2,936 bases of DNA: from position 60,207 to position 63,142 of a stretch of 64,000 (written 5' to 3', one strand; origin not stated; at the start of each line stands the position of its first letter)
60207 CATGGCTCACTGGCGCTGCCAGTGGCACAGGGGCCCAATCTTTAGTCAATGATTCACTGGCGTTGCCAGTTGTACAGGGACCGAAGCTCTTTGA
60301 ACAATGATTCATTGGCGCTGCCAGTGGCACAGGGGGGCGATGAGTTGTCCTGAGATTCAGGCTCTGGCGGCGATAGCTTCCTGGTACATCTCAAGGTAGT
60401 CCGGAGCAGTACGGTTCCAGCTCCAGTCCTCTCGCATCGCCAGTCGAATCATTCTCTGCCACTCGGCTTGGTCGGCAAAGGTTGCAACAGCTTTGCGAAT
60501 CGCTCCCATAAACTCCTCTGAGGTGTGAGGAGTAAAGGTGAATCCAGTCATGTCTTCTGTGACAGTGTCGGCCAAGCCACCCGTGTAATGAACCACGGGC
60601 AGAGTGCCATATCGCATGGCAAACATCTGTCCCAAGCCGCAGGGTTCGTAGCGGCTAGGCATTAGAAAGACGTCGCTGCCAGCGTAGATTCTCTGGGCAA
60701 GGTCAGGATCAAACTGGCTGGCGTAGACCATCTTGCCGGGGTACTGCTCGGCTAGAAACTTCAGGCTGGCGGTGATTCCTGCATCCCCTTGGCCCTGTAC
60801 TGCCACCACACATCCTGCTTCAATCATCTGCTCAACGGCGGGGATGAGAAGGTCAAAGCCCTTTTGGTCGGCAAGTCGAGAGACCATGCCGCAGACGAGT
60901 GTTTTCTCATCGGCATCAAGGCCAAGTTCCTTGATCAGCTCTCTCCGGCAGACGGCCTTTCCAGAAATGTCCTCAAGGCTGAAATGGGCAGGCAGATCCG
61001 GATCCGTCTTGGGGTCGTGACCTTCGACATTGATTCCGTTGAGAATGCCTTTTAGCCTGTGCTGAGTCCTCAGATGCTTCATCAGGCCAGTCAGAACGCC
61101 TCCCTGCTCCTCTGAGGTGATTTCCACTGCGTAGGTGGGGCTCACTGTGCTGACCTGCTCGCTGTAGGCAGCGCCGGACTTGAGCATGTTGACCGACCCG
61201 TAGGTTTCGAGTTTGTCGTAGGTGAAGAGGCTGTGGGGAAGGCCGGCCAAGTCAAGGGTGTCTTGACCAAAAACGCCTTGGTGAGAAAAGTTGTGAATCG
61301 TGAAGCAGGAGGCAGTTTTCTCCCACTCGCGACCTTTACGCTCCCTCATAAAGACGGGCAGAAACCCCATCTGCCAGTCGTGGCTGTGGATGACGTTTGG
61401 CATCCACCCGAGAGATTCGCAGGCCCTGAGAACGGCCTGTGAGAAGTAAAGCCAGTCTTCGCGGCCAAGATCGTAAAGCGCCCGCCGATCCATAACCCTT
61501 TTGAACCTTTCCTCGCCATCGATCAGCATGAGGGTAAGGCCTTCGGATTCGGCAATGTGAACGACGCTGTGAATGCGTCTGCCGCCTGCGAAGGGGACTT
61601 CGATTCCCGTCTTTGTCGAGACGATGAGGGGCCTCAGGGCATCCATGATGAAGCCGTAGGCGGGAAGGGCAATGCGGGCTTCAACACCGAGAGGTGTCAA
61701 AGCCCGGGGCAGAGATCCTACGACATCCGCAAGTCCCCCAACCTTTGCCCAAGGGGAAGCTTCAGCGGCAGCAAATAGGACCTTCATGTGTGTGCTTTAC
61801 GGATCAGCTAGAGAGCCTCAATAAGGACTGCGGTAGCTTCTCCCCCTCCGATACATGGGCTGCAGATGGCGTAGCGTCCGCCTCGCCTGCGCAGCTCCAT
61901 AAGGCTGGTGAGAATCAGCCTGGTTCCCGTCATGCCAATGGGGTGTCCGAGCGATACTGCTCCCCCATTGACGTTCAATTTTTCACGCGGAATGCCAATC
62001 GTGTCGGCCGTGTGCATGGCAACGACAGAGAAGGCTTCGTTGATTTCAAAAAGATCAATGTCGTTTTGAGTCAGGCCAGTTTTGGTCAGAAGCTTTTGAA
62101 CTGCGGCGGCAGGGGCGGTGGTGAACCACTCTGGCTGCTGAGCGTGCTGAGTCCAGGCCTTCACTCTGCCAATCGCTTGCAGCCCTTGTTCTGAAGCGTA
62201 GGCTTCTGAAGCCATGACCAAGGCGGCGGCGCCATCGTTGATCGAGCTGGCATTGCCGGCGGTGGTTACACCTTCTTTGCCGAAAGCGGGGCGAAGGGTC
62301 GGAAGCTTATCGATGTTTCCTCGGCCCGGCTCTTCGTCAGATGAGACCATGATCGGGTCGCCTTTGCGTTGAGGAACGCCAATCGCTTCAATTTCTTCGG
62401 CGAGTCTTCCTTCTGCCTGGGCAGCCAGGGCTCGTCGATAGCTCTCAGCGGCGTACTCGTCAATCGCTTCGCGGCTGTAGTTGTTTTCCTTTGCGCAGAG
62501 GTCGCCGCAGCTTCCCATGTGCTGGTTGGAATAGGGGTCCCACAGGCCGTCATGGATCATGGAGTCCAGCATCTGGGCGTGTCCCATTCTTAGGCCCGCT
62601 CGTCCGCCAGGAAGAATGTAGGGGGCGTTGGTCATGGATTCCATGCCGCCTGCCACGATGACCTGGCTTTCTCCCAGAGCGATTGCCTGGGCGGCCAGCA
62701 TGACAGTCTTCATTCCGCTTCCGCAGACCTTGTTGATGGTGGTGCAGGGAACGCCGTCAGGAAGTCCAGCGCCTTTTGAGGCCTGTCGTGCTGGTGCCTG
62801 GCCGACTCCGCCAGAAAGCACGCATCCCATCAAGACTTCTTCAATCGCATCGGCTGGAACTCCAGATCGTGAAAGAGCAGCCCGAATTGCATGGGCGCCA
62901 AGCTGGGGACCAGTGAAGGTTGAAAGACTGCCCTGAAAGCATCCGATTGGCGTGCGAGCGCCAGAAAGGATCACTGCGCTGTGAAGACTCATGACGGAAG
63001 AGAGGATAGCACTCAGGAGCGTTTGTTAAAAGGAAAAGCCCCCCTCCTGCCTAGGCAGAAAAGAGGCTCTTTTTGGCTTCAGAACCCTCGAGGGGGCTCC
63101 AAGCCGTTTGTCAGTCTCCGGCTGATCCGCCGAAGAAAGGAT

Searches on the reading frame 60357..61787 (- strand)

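Call 42: search_protein_families(library=pfam, proteins=[window:60357-61787:-], max_evalue=0.00001)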
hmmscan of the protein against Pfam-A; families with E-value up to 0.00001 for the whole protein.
window:60357-61787:- (476 aa): 3 families
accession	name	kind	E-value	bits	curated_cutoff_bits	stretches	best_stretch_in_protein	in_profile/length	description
PF08323.17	Glyco_transf_5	-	8.3e-63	212.7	22.7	1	2-237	1-238/239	Starch synthase catalytic domain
PF00534.26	Glycos_transf_1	-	4.3e-17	62.6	26.4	1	292-435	11-157/172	Glycosyl transferases group 1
PF13692.12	Glyco_trans_1_4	-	3.1e-15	57.1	27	1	298-433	3-139/142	Glycosyl transferases group 1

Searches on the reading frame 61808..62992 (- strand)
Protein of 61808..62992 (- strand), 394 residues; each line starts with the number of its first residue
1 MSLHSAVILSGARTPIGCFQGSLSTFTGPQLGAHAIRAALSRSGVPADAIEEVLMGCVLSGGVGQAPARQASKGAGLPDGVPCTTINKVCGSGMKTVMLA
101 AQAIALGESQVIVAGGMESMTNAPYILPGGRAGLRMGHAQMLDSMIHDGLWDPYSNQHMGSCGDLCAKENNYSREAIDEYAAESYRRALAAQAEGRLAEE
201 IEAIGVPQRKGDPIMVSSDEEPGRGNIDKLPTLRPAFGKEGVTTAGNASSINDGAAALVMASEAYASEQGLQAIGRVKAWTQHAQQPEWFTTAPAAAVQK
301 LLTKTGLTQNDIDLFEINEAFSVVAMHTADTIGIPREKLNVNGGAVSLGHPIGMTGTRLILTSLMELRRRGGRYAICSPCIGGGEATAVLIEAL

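Call 42: search_protein_families(library=pfam, proteins=[window:61808-62992:-], max_evalue=0.00001)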
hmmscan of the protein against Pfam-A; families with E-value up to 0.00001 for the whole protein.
window:61808-62992:- (394 aa): 3 families
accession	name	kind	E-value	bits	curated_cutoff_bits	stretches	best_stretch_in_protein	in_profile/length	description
PF00108.29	Thiolase_N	-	2.5e-87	293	26.4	1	7-263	2-259/260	Thiolase, N-terminal domain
PF02803.24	Thiolase_C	-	5.2e-42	142.8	27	1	272-392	2-122/123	Thiolase, C-terminal domain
PF22691.2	Thiolase_C_1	-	2.6e-06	27.7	28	0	281-334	7-60/144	Thiolase C-terminal domain-like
